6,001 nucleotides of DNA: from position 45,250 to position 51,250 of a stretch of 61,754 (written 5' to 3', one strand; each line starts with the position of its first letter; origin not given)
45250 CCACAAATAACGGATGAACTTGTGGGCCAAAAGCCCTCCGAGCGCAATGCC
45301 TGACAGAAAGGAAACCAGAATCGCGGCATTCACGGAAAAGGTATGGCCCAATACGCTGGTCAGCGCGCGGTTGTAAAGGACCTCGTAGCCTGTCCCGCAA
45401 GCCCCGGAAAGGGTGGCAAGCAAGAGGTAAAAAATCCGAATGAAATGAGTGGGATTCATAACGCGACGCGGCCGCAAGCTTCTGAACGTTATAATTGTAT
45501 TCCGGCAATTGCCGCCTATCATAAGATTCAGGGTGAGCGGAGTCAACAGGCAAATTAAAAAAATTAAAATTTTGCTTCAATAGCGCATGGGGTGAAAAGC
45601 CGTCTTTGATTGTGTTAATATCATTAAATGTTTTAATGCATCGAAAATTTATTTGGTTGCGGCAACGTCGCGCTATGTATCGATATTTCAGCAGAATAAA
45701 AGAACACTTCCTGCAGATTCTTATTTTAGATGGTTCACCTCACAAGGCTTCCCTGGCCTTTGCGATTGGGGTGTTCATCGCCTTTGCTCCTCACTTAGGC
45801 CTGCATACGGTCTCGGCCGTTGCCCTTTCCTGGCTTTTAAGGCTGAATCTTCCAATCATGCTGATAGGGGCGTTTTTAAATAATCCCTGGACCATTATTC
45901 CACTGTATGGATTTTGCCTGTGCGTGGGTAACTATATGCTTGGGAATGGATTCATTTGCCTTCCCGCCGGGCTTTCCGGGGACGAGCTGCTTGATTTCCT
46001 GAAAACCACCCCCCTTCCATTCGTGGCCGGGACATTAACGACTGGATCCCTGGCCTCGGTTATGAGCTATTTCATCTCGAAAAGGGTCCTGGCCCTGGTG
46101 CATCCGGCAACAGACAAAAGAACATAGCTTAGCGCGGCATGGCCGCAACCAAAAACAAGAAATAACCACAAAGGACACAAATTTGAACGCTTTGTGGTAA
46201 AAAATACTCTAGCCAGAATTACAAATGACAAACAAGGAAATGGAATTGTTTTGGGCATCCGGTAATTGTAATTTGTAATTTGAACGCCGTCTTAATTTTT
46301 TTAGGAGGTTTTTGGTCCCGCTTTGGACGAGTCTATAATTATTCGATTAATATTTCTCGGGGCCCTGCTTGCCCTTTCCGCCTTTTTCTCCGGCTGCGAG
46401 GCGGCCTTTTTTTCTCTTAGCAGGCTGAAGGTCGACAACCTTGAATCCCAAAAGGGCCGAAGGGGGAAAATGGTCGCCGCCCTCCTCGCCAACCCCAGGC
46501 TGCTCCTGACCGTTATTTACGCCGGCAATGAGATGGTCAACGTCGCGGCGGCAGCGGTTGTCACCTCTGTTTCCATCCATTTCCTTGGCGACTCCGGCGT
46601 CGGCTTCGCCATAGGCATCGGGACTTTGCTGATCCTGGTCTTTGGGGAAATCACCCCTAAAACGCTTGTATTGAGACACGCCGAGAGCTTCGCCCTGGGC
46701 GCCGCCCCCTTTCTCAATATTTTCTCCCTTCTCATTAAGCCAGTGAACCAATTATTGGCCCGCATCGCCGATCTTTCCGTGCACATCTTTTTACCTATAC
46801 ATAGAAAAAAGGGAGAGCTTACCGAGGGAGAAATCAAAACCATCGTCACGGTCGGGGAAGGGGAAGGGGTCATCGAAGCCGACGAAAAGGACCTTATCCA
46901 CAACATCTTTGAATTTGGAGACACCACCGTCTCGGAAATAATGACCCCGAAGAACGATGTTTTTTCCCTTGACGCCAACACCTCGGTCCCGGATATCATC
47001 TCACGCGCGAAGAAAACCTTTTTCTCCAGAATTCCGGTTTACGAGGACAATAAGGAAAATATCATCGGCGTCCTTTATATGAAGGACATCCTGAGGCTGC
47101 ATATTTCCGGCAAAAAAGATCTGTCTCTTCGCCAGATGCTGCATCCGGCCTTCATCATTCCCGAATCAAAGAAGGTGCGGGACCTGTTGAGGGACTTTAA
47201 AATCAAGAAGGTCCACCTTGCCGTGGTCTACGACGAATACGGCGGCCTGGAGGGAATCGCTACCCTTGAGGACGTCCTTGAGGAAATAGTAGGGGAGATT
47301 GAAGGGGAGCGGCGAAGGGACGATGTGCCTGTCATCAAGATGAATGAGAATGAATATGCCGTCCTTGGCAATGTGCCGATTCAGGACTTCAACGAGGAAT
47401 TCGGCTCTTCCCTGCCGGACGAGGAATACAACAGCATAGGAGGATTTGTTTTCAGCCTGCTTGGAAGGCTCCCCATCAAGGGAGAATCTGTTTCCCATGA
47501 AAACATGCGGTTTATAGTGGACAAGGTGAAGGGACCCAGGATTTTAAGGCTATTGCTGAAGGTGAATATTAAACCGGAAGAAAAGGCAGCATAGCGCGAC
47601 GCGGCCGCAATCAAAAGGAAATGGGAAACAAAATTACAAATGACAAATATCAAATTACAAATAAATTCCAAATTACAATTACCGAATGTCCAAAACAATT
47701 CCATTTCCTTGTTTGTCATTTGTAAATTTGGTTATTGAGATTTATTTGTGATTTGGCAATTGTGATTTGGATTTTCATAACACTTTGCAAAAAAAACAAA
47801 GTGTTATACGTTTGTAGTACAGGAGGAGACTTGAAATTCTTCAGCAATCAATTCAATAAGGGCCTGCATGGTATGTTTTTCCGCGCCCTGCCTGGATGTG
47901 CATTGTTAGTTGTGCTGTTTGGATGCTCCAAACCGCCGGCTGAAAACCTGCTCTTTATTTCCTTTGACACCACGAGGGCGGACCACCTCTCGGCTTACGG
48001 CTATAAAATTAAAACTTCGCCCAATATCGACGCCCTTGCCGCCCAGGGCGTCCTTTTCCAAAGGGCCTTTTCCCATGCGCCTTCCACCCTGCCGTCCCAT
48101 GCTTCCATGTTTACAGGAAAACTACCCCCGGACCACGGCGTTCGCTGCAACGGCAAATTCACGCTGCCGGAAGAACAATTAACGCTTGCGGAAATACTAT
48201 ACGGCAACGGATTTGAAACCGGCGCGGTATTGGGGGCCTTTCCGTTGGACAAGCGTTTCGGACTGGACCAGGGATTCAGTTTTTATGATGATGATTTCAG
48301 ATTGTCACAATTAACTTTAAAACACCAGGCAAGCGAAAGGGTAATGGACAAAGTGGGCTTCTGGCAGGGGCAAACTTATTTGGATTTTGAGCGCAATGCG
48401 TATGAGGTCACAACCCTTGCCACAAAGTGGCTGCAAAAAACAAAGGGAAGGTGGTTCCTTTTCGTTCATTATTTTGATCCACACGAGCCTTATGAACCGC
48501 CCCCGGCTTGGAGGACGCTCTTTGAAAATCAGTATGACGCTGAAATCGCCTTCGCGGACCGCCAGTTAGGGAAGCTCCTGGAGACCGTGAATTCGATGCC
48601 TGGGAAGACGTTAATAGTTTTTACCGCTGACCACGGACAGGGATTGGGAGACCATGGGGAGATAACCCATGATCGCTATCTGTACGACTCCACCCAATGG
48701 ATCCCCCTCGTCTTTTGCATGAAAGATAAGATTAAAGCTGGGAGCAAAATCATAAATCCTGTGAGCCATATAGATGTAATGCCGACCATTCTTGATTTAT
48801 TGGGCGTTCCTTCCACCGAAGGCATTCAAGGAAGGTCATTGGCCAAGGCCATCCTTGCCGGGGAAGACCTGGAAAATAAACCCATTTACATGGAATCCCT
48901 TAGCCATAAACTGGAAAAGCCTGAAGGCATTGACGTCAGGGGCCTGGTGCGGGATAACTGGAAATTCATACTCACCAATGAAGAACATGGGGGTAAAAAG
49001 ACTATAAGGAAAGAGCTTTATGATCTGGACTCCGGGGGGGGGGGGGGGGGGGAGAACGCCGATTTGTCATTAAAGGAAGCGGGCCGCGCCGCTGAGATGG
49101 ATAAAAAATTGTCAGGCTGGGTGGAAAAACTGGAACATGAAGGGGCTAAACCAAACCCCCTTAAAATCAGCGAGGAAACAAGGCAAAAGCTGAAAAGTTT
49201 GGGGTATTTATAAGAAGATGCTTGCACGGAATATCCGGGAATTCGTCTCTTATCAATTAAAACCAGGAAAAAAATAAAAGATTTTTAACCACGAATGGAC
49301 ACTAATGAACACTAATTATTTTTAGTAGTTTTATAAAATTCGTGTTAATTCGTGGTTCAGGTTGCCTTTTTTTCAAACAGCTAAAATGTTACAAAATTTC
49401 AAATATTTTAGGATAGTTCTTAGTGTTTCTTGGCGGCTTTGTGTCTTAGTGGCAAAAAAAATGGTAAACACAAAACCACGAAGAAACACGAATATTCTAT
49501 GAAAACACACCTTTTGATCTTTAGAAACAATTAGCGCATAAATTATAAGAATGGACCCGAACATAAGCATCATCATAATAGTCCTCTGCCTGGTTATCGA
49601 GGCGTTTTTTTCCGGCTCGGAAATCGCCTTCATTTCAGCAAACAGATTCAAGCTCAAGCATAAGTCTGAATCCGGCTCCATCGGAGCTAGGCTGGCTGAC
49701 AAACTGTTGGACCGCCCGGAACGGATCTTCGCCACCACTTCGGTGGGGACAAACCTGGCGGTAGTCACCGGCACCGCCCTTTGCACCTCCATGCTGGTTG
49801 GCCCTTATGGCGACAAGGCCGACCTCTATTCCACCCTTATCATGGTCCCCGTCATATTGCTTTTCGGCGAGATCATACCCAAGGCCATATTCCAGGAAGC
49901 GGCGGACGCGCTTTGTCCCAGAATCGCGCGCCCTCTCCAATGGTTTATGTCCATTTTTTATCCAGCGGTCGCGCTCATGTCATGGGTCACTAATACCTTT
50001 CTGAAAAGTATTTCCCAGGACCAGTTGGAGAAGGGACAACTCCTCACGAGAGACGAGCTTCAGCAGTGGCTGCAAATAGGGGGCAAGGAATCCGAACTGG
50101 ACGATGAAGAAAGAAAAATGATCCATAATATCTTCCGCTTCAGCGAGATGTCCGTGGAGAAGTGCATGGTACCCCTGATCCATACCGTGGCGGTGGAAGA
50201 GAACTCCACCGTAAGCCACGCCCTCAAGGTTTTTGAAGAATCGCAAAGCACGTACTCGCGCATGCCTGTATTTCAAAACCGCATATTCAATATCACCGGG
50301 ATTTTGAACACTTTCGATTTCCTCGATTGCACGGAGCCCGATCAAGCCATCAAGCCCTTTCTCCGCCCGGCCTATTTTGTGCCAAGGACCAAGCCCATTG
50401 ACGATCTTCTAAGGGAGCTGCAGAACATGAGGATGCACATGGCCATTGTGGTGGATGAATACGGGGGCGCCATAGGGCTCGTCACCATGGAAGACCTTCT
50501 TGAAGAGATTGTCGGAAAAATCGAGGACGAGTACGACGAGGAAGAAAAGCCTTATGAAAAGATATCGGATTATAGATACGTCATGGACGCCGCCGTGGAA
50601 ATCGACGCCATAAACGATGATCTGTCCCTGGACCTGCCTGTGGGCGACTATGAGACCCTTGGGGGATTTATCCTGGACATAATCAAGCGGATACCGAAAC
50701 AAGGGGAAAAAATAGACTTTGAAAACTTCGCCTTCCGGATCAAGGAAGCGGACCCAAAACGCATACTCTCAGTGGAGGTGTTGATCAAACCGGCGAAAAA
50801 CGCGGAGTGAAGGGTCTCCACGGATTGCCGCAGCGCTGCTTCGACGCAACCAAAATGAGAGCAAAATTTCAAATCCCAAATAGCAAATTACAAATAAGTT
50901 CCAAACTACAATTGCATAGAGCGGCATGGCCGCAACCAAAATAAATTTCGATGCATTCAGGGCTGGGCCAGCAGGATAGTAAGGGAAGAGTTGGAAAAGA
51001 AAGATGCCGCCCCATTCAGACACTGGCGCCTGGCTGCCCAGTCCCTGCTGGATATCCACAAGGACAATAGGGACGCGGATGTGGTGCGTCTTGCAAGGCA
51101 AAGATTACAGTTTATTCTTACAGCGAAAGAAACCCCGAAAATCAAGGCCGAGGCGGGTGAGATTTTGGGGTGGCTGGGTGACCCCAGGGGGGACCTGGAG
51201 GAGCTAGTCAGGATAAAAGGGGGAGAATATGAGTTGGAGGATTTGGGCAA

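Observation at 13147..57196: Conserved REP-like GCGGC-box (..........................[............]) at gene boundaries on both strands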

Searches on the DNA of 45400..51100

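Call 13: search_rna_families(source=window, start=45400, end=51100, threshold=evalue, max_evalue=10)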
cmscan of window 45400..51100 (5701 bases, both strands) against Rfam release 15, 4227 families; matches with E-value up to 10: 5.
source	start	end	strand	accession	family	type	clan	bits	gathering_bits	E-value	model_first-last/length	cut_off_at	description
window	49418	49494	-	RF03578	mir-3910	Gene; miRNA;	-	24.9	95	0.14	1-82/82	no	mir-3910 microRNA precursor family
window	49420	49492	+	RF00805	mir-351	Gene; miRNA;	-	22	70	0.31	1-75/75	no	mir-351 microRNA precursor family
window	49418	49494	+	RF03578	mir-3910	Gene; miRNA;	-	19.6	95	3.8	1-82/82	no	mir-3910 microRNA precursor family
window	49420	49492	-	RF04049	MIR7127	Gene; miRNA;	-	18.6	100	7.7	1-132/132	no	MIR7127 microRNA precursor family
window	48274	48423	-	RF02047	Sphinx_2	Gene; lncRNA;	-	16.7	34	9.6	1-158/158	no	Sphinx conserved region 2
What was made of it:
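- On Any Rfam RNA family: No hit at E <= 10 overlaps a box in 45400-51100 (call 13).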
